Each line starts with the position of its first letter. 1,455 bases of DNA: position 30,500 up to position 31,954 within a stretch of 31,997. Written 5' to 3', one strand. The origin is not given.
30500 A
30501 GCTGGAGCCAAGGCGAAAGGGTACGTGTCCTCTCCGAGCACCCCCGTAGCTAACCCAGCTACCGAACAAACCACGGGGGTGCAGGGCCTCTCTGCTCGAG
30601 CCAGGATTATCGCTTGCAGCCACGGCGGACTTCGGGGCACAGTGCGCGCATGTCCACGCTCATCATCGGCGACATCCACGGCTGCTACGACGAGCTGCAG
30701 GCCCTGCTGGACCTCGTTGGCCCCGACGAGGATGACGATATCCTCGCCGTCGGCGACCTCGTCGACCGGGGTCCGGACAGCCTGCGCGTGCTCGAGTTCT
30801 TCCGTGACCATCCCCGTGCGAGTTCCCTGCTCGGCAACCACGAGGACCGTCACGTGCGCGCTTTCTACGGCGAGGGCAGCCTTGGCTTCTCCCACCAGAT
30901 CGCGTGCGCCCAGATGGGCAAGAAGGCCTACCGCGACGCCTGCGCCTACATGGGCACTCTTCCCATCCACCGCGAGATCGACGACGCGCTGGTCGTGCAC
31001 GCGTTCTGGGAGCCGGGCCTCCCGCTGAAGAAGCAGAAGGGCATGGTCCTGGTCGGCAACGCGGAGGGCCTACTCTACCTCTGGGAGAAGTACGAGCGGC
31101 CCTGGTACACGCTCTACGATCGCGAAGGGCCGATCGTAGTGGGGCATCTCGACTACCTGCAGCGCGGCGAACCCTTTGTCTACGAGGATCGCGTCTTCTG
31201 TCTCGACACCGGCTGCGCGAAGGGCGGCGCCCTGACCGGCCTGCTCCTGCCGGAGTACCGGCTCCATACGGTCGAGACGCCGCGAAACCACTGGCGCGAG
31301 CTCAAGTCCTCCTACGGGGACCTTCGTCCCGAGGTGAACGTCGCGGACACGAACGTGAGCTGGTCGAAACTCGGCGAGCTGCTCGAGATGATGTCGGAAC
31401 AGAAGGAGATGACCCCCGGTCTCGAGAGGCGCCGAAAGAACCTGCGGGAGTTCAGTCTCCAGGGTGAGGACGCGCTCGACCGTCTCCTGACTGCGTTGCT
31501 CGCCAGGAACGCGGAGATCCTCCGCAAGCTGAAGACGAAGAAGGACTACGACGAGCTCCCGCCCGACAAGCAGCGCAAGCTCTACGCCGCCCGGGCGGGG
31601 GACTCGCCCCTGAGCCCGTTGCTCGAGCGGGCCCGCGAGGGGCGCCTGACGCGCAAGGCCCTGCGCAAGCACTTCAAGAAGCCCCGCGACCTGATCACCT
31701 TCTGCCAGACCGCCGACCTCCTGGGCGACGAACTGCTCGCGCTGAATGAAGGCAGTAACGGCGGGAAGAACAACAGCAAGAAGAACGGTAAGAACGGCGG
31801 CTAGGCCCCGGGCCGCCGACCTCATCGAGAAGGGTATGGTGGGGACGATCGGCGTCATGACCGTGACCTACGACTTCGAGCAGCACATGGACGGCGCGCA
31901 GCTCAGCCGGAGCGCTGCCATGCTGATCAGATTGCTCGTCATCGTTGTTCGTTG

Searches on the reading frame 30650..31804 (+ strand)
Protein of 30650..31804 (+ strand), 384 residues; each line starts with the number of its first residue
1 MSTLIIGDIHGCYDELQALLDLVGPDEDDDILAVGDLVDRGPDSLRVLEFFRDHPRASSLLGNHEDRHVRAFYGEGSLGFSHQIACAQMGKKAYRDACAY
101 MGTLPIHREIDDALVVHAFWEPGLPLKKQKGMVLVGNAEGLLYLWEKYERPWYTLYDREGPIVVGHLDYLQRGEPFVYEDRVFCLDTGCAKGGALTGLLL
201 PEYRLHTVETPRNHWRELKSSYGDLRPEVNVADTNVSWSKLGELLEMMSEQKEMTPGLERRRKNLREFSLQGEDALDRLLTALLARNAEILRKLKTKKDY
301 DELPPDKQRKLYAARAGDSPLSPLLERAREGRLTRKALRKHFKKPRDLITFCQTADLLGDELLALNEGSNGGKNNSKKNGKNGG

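Call 17: find_encoding_contigs(protein=window:30650-31804:+, flank=10000, max_places=10)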
Protein window:30650-31804:+ (384 aa): 19 contigs read that carry it; 7 places shown.
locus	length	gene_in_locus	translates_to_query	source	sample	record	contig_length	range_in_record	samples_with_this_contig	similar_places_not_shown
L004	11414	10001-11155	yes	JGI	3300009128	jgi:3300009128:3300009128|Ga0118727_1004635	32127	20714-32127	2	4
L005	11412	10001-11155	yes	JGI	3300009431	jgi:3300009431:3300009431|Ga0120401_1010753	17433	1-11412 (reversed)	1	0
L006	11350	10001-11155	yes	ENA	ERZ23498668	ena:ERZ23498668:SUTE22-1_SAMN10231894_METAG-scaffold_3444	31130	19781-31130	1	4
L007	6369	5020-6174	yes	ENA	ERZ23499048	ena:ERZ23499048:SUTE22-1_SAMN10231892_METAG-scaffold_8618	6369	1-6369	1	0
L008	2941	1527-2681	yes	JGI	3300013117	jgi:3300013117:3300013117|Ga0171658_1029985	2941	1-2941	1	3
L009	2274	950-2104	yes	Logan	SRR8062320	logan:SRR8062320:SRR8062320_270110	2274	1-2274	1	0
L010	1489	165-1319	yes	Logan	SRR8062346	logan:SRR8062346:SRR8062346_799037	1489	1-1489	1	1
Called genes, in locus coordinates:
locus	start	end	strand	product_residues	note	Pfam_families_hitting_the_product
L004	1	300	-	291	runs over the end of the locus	PF02739:5_3_exonuc_N, PF01367:5_3_exonuc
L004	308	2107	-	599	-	PF13205:Big_5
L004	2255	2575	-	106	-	-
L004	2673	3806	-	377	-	PF01145:Band_7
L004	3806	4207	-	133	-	PF00392:GntR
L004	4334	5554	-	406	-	PF02771:Acyl-CoA_dh_N, PF22924:ACOX_C_alpha1 (faint), PF02770:Acyl-CoA_dh_M, PF00441:Acyl-CoA_dh_1, PF08028:Acyl-CoA_dh_2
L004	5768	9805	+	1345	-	PF08126:Propeptide_C25, PF01364:Peptidase_C25, PF13860:FlgD_ig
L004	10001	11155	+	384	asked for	PF00149:Metallophos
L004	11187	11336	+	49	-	-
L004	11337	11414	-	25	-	?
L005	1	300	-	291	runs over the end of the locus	PF02739:5_3_exonuc_N, PF01367:5_3_exonuc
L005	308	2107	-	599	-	PF13205:Big_5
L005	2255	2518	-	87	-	-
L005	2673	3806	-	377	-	PF01145:Band_7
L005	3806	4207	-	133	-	PF00392:GntR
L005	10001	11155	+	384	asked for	PF00149:Metallophos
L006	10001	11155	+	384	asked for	PF00149:Metallophos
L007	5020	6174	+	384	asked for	PF00149:Metallophos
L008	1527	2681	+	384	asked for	PF00149:Metallophos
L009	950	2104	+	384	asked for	PF00149:Metallophos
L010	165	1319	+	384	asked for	PF00149:Metallophos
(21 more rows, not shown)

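Call 22: find_homologous_proteins(query=window:30650-31804:+, max_evalue=1e-20)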
Query window:30650-31804:+ (384 aa): 416 proteins with E <= 1e-20 among 8000 candidates; the best 120 are listed.
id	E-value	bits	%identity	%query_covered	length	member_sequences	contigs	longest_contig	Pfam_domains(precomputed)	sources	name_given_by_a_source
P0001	1.3e-118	415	55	93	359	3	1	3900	PF00149.34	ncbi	-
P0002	2.3e-115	404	53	93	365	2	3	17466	PF00149.34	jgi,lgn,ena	-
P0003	1.1e-114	402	53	93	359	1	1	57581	PF00149.34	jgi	jgi:hypothetical protein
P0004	1.3e-114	401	52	93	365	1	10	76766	PF00149.34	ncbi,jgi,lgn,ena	-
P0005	1.0e-112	395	53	93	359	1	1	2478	PF00149.34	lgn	-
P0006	3.0e-105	371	50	92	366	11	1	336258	PF00149.34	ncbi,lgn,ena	ncbi:MAG: metallophosphoesterase [Candidatus Krumholzibacteriia bacterium]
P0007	9.1e-105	369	49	93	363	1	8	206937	PF00149.34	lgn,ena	-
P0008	1.7e-102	362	48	92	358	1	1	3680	PF00149.34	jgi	jgi:serine/threonine protein phosphatase 1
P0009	5.5e-102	360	50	93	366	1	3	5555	PF00149.34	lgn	-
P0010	1.2e-101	359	48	93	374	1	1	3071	PF00149.34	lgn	-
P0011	2.6e-100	354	50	93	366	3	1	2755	PF00149.34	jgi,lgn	-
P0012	3.7e-100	354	49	93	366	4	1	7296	PF00149.34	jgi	-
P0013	9.6e-100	352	48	93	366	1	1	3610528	PF00149.34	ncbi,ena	-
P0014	3.0e-96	341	44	98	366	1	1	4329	PF12850.13,PF00149.34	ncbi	ncbi:metallophosphoesterase [Thermoproteota archaeon]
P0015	1.2e-93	332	44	92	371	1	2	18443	PF00149.34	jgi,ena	-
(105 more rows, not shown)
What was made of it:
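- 30650..31804 (+): Downstream co-directional gene: a PPP-type metallophosphoesterase. Its ATG is 110 nt after B. Calls 17, 22.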

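Call 23: find_encoding_contigs(protein=P0004, flank=10000, max_places=4)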
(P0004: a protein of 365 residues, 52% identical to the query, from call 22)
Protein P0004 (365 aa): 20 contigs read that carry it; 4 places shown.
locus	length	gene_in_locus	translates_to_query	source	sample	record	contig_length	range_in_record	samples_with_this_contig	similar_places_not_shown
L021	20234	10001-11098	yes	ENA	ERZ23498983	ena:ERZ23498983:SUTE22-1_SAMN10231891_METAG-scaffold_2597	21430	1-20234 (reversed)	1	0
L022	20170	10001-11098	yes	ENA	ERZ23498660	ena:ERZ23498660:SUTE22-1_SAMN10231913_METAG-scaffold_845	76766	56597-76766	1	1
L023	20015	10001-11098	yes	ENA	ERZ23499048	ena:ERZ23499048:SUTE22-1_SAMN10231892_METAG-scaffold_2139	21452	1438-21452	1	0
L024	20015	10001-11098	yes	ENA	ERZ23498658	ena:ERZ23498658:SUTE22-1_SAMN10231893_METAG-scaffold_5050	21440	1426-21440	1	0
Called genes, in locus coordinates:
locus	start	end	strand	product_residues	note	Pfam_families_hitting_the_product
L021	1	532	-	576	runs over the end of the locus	?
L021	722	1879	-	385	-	PF01145:Band_7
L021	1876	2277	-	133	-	PF00392:GntR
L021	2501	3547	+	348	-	PF01844:HNH, PF13391:HNH_2 (faint)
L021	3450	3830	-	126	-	-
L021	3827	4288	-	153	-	PF00293:NUDIX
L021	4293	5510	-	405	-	PF02771:Acyl-CoA_dh_N, PF22924:ACOX_C_alpha1 (faint), PF02770:Acyl-CoA_dh_M, PF00441:Acyl-CoA_dh_1, PF08028:Acyl-CoA_dh_2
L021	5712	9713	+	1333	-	PF08126:Propeptide_C25, PF01364:Peptidase_C25, PF18962:Por_Secre_tail (weak), PF13860:FlgD_ig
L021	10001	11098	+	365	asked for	PF00149:Metallophos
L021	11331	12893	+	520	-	PF13229:Beta_helix (faint), PF13860:FlgD_ig (weak)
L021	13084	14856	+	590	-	PF13860:FlgD_ig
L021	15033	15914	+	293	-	PF13489:Methyltransf_23, PF01209:Ubie_methyltran (weak), PF02353:CMAS (weak), PF05175:MTS (faint), PF13847:Methyltransf_31, PF08241:Methyltransf_11, PF08242:Methyltransf_12, PF13649:Methyltransf_25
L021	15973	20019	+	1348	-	PF13860:FlgD_ig (weak)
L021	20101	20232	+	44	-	?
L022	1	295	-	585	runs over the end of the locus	PF13205:Big_5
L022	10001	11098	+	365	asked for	PF00149:Metallophos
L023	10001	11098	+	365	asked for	PF00149:Metallophos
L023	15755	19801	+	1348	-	PF13860:FlgD_ig (weak)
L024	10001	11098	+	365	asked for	PF00149:Metallophos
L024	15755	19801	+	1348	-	PF13860:FlgD_ig (weak)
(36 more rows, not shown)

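Call 24: find_encoding_contigs(protein=P0003, flank=10000, max_places=3)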
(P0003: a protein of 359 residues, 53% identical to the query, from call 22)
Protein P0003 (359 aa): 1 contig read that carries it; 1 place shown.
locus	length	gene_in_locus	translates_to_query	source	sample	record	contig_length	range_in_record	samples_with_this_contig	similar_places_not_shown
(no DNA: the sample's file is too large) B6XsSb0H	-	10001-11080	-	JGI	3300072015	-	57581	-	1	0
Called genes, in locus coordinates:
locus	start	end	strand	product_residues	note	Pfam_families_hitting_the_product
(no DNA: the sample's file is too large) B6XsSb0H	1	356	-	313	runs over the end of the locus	PF02739:5_3_exonuc_N, PF01367:5_3_exonuc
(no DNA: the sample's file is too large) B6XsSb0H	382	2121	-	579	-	PF04234:CopC (faint), PF13205:Big_5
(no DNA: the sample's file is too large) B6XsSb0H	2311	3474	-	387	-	PF01145:Band_7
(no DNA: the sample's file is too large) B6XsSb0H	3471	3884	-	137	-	PF00392:GntR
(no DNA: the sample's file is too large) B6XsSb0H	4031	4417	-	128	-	-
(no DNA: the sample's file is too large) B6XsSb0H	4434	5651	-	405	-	PF02771:Acyl-CoA_dh_N, PF02770:Acyl-CoA_dh_M, PF00441:Acyl-CoA_dh_1, PF22924:ACOX_C_alpha1 (weak), PF08028:Acyl-CoA_dh_2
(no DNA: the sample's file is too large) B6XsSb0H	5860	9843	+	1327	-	PF08126:Propeptide_C25, PF01364:Peptidase_C25, PF13860:FlgD_ig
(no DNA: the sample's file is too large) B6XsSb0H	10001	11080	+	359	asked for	PF00149:Metallophos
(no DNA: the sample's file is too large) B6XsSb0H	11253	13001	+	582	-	PF06739:SBBP (faint), PF13860:FlgD_ig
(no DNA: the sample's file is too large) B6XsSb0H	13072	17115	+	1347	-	PF13860:FlgD_ig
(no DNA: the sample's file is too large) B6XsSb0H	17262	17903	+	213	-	PF22058:X25_BaPul_like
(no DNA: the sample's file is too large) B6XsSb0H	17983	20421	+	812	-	PF13860:FlgD_ig, PF18962:Por_Secre_tail (weak)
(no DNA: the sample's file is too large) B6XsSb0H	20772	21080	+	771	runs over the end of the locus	PF14537:Cytochrom_c3_2 (faint), PF03264:Cytochrom_NNT (faint), PF09699:Paired_CXXCH_1 (faint), PF14522:Cytochrome_C7 (faint), PF22113:Mtrc-MtrF_II-IV_dom (weak)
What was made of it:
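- Tried and rejected: One relative's DNA could not be fetched (call 24).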

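Call 37: list_cluster_members(proteins=[window:30650-31804:+, window:14143-14556:-])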
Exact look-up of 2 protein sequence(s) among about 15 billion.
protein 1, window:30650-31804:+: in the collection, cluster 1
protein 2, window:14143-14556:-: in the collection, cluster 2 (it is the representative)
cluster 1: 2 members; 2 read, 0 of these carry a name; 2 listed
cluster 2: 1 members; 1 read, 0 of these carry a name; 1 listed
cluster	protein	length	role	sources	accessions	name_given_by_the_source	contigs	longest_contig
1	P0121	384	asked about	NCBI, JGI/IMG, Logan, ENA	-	-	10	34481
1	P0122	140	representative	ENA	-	-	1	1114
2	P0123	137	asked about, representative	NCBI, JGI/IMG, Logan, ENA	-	-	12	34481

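Call 45: find_encoding_contigs(protein=P0002, flank=10000, max_places=2)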
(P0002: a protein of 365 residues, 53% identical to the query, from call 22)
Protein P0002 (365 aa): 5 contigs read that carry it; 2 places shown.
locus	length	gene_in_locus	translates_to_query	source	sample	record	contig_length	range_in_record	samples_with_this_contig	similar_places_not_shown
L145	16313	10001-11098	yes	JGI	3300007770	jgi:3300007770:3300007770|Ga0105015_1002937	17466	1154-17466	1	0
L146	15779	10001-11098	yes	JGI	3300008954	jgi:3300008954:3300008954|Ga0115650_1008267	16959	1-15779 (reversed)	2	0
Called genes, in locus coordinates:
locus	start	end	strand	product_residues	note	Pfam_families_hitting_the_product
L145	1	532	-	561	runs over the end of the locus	?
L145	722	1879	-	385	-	PF01145:Band_7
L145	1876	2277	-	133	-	PF00392:GntR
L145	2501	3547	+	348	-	PF01844:HNH, PF13391:HNH_2 (faint)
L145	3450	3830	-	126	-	-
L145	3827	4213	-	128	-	PF00293:NUDIX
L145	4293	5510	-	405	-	PF02771:Acyl-CoA_dh_N, PF22924:ACOX_C_alpha1 (faint), PF02770:Acyl-CoA_dh_M, PF00441:Acyl-CoA_dh_1, PF08028:Acyl-CoA_dh_2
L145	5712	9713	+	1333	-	PF08126:Propeptide_C25, PF01364:Peptidase_C25, PF18962:Por_Secre_tail (faint), PF13860:FlgD_ig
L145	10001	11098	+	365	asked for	PF00149:Metallophos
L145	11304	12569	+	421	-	PF13860:FlgD_ig (weak)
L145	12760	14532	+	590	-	PF13860:FlgD_ig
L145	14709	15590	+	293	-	PF13489:Methyltransf_23, PF01209:Ubie_methyltran (weak), PF02353:CMAS (weak), PF05175:MTS (faint), PF13847:Methyltransf_31, PF08241:Methyltransf_11, PF08242:Methyltransf_12, PF13649:Methyltransf_25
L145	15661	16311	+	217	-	?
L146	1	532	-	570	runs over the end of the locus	?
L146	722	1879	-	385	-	PF01145:Band_7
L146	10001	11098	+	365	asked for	PF00149:Metallophos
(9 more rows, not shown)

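Call 46: find_encoding_contigs(protein=P0001, flank=10000, max_places=2)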
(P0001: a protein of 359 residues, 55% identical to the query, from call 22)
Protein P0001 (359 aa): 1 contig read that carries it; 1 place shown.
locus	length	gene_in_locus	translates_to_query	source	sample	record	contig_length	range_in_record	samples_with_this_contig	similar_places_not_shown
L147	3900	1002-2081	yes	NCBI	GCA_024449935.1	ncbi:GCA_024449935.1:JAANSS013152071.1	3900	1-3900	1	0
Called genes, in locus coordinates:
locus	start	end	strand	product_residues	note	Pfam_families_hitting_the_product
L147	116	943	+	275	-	PF01209:Ubie_methyltran, PF02353:CMAS, PF13489:Methyltransf_23, PF13649:Methyltransf_25, PF13847:Methyltransf_31, PF08241:Methyltransf_11, PF08242:Methyltransf_12, PF20922:Anamorsin_N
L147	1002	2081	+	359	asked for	PF00149:Metallophos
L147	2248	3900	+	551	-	?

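Call 50: find_homologous_proteins(query=L021:15973-20016:+, max_evalue=1e-30)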
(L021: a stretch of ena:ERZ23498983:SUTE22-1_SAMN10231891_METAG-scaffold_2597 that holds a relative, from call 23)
Query L021:15973-20016:+ (1348 aa): 229 proteins with E <= 1e-30 among 8000 candidates; the best 120 are listed.
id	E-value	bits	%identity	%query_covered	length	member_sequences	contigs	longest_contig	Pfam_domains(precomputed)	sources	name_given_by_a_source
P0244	0.0e+0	2788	100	89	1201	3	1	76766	PF13860.13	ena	-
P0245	0.0e+0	2576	82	100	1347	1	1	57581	PF13860.13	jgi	jgi:hypothetical protein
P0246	0.0e+0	2472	79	100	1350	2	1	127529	-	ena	-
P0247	0.0e+0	2117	69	98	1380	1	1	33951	PF13860.13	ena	-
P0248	0.0e+0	2065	67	100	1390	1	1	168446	PF13860.13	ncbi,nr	ncbi:MAG: T9SS type A sorting domain-containing protein [bacterium]|nr:T9SS type A sorting domain-co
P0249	0.0e+0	2043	67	100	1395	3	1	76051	PF13860.13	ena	-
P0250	0.0e+0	2036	66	99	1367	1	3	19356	PF13860.13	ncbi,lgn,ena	-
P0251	0.0e+0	2035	66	100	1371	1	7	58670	PF13860.13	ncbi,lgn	-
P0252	0.0e+0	2021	65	99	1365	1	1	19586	PF13860.13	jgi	-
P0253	0.0e+0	1976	64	99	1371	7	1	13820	-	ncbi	-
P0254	0.0e+0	1976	64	100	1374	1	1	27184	-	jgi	jgi:hypothetical protein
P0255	0.0e+0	1284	46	98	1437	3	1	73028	PF18962.8,PF13860.13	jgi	-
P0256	0.0e+0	1281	46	98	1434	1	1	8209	PF18962.8,PF13860.13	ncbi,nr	ncbi:MAG: T9SS type A sorting domain-containing protein [Candidatus Latescibacteria bacterium]|nr:T9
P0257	0.0e+0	1277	46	98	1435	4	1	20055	PF18962.8,PF13860.13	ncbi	ncbi:MAG: FlgD immunoglobulin-like domain containing protein [Candidatus Krumholzibacteriales bacter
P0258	0.0e+0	1274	48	96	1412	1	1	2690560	PF18962.8,PF13860.13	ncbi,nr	ncbi:MAG: T9SS type A sorting domain-containing protein [Candidatus Eiseniibacteriota bacterium]|nr:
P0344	0.0e+0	1098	53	72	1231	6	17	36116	PF13860.13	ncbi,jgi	jgi:hypothetical protein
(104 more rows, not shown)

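Call 51: find_encoding_contigs(protein=P0250, flank=10000, max_places=3)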
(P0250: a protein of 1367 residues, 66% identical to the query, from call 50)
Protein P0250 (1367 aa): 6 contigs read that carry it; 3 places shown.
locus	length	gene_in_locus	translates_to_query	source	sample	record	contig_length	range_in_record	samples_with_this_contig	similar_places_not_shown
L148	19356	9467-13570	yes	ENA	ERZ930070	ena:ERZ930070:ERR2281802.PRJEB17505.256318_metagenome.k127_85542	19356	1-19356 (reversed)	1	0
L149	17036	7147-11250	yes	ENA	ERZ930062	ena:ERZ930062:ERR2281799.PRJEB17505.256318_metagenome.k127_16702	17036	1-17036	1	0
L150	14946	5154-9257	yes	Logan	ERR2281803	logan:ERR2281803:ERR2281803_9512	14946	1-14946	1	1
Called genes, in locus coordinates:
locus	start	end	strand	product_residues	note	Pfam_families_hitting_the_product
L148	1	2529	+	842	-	?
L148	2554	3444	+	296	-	PF00528:BPD_transp_1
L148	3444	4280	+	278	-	PF00528:BPD_transp_1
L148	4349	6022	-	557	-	PF00343:Phosphorylase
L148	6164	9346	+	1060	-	PF13620:CarboxypepD_reg (faint), PF18911:PKD_4, PF00801:PKD, PF18911:PKD_4, PF00801:PKD, PF18911:PKD_4, PF13860:FlgD_ig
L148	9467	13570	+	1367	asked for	PF13860:FlgD_ig (faint)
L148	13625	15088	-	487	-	PF13229:Beta_helix (weak), PF13860:FlgD_ig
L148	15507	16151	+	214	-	PF22058:X25_BaPul_like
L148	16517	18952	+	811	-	PF13860:FlgD_ig, PF18962:Por_Secre_tail (faint)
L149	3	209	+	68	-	?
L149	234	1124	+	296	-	PF00528:BPD_transp_1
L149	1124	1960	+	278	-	PF00528:BPD_transp_1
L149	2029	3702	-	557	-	PF00343:Phosphorylase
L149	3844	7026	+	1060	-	PF13620:CarboxypepD_reg (faint), PF18911:PKD_4, PF00801:PKD, PF18911:PKD_4, PF00801:PKD, PF18911:PKD_4, PF13860:FlgD_ig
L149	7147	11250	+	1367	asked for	PF13860:FlgD_ig (faint)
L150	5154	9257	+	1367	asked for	PF13860:FlgD_ig (faint)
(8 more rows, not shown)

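Call 52: find_encoding_contigs(protein=P0247, flank=10000, max_places=2)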
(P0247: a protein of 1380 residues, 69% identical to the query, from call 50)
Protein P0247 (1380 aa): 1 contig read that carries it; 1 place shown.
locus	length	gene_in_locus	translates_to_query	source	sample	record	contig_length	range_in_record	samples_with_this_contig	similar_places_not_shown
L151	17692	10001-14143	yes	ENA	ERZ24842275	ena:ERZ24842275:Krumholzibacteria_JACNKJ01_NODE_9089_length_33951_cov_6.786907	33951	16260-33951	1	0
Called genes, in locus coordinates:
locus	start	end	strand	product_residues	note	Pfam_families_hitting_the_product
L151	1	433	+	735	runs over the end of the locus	-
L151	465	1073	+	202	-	-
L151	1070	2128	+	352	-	-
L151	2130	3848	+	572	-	PF13145:Rotamase_2, PF13616:Rotamase_3, PF00639:Rotamase, PF13145:Rotamase_2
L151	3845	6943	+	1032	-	-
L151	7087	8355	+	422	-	PF01436:NHL (faint)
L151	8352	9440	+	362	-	PF09699:Paired_CXXCH_1 (faint)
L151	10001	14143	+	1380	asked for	PF13860:FlgD_ig (weak)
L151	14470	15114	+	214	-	PF22058:X25_BaPul_like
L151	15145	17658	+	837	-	PF13860:FlgD_ig, PF18962:Por_Secre_tail (faint)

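Call 54: find_encoding_contigs(protein=P0344, flank=10000, max_places=4)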
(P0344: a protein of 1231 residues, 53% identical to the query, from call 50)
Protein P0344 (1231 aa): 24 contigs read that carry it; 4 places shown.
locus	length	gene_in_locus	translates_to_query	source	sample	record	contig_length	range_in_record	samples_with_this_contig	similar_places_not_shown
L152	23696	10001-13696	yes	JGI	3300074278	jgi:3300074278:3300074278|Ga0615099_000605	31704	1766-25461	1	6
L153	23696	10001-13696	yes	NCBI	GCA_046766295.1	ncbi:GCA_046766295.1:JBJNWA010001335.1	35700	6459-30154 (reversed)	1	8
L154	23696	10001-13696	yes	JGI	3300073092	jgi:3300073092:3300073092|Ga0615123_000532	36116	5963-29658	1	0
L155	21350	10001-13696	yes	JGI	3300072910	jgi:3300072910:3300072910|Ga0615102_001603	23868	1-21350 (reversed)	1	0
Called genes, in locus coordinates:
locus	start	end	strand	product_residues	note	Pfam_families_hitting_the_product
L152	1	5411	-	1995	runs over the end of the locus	PF09134:Invasin_D3 (faint), PF18565:Glyco_hydro2_C5 (faint), PF08308:PEGA (faint), PF13620:CarboxypepD_reg (weak), PF14686:fn3_3 (faint), PF20608:Phage_tube_C (faint), PF02369:Big_1 (weak), PF09985:Glucodextran_C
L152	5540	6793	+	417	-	PF01547:SBP_bac_1, PF13416:SBP_bac_8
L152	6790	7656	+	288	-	PF00528:BPD_transp_1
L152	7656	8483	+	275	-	PF00528:BPD_transp_1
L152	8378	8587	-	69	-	-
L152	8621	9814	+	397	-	-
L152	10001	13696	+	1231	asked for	PF13860:FlgD_ig (weak)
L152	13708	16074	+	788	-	PF13205:Big_5 (faint), PF13860:FlgD_ig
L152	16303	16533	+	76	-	-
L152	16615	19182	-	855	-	PF06452:CBM9_1, PF19313:DUF5916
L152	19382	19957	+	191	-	PF07638:Sigma70_ECF, PF04542:Sigma70_r2, PF08281:Sigma70_r4_2, PF04545:Sigma70_r4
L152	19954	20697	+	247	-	-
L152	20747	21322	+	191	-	PF18917:LiaI-LiaF-like_TM1 (weak), PF22570:LiaF-TM (weak)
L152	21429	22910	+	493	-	-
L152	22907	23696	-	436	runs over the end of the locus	PF07690:MFS_1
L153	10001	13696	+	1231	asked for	PF13860:FlgD_ig (weak)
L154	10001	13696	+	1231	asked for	PF13860:FlgD_ig (weak)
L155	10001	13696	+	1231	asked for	PF13860:FlgD_ig (weak)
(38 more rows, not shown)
